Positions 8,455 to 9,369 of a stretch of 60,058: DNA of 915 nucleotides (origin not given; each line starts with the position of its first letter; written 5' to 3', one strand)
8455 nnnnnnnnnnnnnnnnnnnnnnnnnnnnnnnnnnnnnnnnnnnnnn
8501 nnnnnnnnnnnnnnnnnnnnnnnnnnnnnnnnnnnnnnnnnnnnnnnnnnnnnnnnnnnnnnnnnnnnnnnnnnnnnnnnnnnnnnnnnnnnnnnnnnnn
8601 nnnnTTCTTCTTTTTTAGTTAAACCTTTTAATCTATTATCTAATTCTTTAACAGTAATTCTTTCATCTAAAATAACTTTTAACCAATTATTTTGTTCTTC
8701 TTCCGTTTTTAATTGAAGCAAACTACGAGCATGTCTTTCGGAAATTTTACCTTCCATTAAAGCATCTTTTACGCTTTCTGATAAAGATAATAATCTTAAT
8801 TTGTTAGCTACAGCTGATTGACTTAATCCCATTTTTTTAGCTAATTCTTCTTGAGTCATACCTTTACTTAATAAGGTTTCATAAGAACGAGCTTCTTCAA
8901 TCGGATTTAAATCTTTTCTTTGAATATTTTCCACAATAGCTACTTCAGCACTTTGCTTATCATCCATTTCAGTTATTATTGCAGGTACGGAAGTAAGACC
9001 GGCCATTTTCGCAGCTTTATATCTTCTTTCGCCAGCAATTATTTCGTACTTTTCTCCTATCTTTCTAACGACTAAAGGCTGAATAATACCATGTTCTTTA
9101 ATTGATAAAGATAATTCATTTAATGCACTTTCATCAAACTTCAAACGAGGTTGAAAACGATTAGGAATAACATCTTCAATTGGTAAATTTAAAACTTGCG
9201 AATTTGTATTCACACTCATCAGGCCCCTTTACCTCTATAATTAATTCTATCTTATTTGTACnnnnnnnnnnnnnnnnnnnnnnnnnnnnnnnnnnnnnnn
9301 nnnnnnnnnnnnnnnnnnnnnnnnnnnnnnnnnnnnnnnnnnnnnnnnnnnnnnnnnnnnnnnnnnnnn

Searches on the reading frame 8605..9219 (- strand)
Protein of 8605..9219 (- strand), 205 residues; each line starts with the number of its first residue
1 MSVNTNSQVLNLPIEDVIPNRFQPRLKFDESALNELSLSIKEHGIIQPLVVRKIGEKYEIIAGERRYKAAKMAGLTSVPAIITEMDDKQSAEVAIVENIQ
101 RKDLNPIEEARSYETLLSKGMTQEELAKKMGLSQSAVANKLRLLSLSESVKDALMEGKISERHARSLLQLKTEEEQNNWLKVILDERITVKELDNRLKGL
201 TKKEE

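Call 24: find_homologous_proteins(query=window:8605-9219:-, max_evalue=1e-10)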
Query seq(205 aa) (205 aa): 8000 proteins with E <= 1e-10 among 8000 candidates; the best 120 are listed.
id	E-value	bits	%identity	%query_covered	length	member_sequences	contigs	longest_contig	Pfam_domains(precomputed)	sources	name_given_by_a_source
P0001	1.0e-92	327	79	99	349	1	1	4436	PF17762.9,PF02195.27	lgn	-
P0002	3.3e-92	325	79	100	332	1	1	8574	PF01381.29,PF17762.9,PF02195.27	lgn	-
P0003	3.7e-92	325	76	100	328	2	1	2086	PF17762.9,PF02195.27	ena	-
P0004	3.4e-91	322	77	100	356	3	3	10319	PF17762.9,PF02195.27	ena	-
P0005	1.2e-90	320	77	98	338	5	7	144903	PF17762.9,PF02195.27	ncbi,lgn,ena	-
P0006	1.3e-90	320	78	97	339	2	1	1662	PF17762.9,PF02195.27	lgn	-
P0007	2.0e-90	320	79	95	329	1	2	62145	PF17762.9,PF02195.27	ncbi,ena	-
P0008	5.8e-90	318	75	99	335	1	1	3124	PF01381.29,PF17762.9,PF02195.27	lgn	-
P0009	7.6e-90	318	76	98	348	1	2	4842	PF17762.9,PF02195.27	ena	-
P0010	7.8e-90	318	75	99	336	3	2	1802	PF01381.29,PF17762.9,PF02195.27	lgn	-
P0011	8.7e-90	317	78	95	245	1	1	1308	PF01381.29,PF17762.9,PF02195.27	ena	-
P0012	1.5e-89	317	76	95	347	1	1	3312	PF01381.29,PF17762.9,PF02195.27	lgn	-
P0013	1.6e-89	317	76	98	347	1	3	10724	PF17762.9,PF02195.27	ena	-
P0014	4.2e-89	315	75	98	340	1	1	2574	PF17762.9,PF02195.27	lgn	-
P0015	4.2e-89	315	75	98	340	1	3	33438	PF17762.9,PF02195.27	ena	-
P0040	1.9e-87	310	73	99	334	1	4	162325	PF01381.29,PF17762.9,PF02195.27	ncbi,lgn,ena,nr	ncbi:MAG: ParB/RepB/Spo0J family partition protein [Bacilli bacterium]|nr:ParB/RepB/Spo0J family par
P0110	3.3e-83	296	71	96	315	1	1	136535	PF17762.9,PF02195.27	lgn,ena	-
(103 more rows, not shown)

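Call 40: search_protein_representatives(protein=window:8605-9219:-)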
Query: 205 residues. Proteins with E-value up to 0.001 (for the whole library): 96015; up to 1e-10: 54139; up to 1e-30: 9524. The best 150 are listed.
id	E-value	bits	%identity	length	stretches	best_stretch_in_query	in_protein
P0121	1.3e-119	412.9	100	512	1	1-205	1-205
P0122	4.7e-82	290.6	70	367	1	4-204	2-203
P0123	6.8e-81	286.8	73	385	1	6-199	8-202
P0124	1.5e-80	285.8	69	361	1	7-201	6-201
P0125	1.1e-78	279.6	68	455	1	6-203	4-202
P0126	6.8e-78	277.1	68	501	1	4-199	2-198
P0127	1.9e-77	275.6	68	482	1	7-199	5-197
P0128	3.2e-77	274.9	67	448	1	6-200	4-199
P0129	3.2e-77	274.9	70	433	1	4-201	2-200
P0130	3.5e-77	274.7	67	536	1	5-199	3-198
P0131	3.3e-76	271.6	67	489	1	4-201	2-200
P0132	1.2e-75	269.7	67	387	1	6-200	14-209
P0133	1.5e-75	269.4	68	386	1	4-199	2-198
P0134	1.6e-75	269.4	67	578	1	4-199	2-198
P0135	1.7e-75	269.3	66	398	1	4-198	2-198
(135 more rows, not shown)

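Call 78: find_encoding_contigs(protein=P0040, flank=10000, max_places=2)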
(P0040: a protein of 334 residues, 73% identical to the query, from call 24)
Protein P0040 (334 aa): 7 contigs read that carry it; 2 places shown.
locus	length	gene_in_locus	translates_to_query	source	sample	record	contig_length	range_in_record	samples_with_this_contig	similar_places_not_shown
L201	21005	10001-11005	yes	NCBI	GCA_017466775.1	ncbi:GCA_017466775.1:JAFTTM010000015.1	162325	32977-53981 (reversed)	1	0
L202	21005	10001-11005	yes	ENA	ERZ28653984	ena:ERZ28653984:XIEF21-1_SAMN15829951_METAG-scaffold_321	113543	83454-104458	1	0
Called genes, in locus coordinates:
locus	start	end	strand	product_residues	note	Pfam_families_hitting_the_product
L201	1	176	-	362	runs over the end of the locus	PF02463:SMC_N, PF13175:AAA_15, PF13476:AAA_23, PF13514:AAA_27 (weak), PF01637:ATPase_2 (faint), PF13304:AAA_21 (faint), PF10088:DUF2326 (weak)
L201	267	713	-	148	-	PF06338:ComK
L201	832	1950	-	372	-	PF00712:DNA_pol3_beta, PF02767:DNA_pol3_beta_2, PF02768:DNA_pol3_beta_3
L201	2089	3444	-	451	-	PF11638:DnaA_N (weak), PF00308:Bac_DnaA, PF01637:ATPase_2 (weak), PF01695:IstB_IS21 (weak), PF13173:AAA_14 (weak), PF08299:Bac_DnaA_C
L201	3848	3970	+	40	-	PF00468:Ribosomal_L34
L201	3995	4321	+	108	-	PF00825:Ribonuclease_P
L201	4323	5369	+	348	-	PF02096:60KD_IMP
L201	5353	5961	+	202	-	PF07650:KH_2 (faint), PF13083:KH_KhpA-B, PF01424:R3H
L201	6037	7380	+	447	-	PF10396:TrmE_N, PF00350:Dynamin_N (faint), PF12631:MnmE_helical, PF00009:GTP_EFTU (faint), PF01926:MMR_HSR1, PF02421:FeoB_N, PF04548:AIG1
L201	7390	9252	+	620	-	PF01134:GIDA, PF21680:GIDA_C_1st, PF13932:SAM_GIDA_C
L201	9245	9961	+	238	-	PF02527:GidB, PF13847:Methyltransf_31 (weak)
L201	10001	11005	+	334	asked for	PF02195:ParB_N, PF17762:HTH_ParB, PF01381:HTH_3 (faint)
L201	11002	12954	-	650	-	PF00912:Transgly, PF00905:Transpeptidase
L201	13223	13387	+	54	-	-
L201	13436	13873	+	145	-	-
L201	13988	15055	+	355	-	PF03462:PCRF, PF00472:RF-1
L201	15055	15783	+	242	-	PF10294:Methyltransf_16 (weak), PF13489:Methyltransf_23 (weak), PF05175:MTS, PF05401:NodS (weak), PF06325:PrmA, PF13847:Methyltransf_31, PF08241:Methyltransf_11, PF13649:Methyltransf_25, +3 more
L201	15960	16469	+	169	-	PF09551:Spore_II_R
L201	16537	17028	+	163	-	PF02659:Mntp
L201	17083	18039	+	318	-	-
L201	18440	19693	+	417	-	PF00275:EPSP_synthase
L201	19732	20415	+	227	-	-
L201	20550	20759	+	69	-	PF01197:Ribosomal_L31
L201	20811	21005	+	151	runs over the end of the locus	PF02502:LacAB_rpiB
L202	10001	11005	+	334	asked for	PF02195:ParB_N, PF17762:HTH_ParB, PF01381:HTH_3 (faint)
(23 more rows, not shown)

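Call 79: find_encoding_contigs(protein=P0110, flank=10000, max_places=2)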
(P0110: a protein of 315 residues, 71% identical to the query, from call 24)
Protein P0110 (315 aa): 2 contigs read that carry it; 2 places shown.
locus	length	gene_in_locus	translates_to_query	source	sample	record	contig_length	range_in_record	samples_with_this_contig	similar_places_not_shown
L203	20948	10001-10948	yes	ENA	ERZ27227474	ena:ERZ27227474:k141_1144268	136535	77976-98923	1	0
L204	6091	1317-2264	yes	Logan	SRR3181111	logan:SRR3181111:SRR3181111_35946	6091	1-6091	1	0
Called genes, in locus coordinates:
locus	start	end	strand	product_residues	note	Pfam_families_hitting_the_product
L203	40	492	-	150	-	PF06338:ComK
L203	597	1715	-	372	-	PF00712:DNA_pol3_beta, PF02767:DNA_pol3_beta_2, PF02768:DNA_pol3_beta_3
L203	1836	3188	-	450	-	PF11638:DnaA_N (weak), PF00308:Bac_DnaA, PF01637:ATPase_2 (weak), PF01695:IstB_IS21 (weak), PF13173:AAA_14 (weak), PF08299:Bac_DnaA_C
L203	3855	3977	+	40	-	PF00468:Ribosomal_L34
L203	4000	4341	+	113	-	PF00825:Ribonuclease_P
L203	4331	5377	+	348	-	PF02096:60KD_IMP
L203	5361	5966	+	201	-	PF13083:KH_KhpA-B, PF01424:R3H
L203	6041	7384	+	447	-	PF10396:TrmE_N, PF12631:MnmE_helical, PF01926:MMR_HSR1, PF02421:FeoB_N, PF04548:AIG1 (weak)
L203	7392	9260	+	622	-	PF01134:GIDA, PF21680:GIDA_C_1st, PF13932:SAM_GIDA_C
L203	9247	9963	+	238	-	PF02527:GidB, PF05175:MTS (weak), PF13847:Methyltransf_31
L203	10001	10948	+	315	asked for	PF02195:ParB_N, PF17762:HTH_ParB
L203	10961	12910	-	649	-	PF00912:Transgly, PF00905:Transpeptidase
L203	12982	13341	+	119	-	-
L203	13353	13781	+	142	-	-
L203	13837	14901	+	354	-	PF03462:PCRF, PF00472:RF-1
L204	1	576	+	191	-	?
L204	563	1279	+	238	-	PF02527:GidB, PF05175:MTS (weak), PF13847:Methyltransf_31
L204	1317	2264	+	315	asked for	PF02195:ParB_N, PF17762:HTH_ParB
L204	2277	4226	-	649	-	PF00912:Transgly, PF00905:Transpeptidase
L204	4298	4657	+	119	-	-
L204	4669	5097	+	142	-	-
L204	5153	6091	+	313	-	?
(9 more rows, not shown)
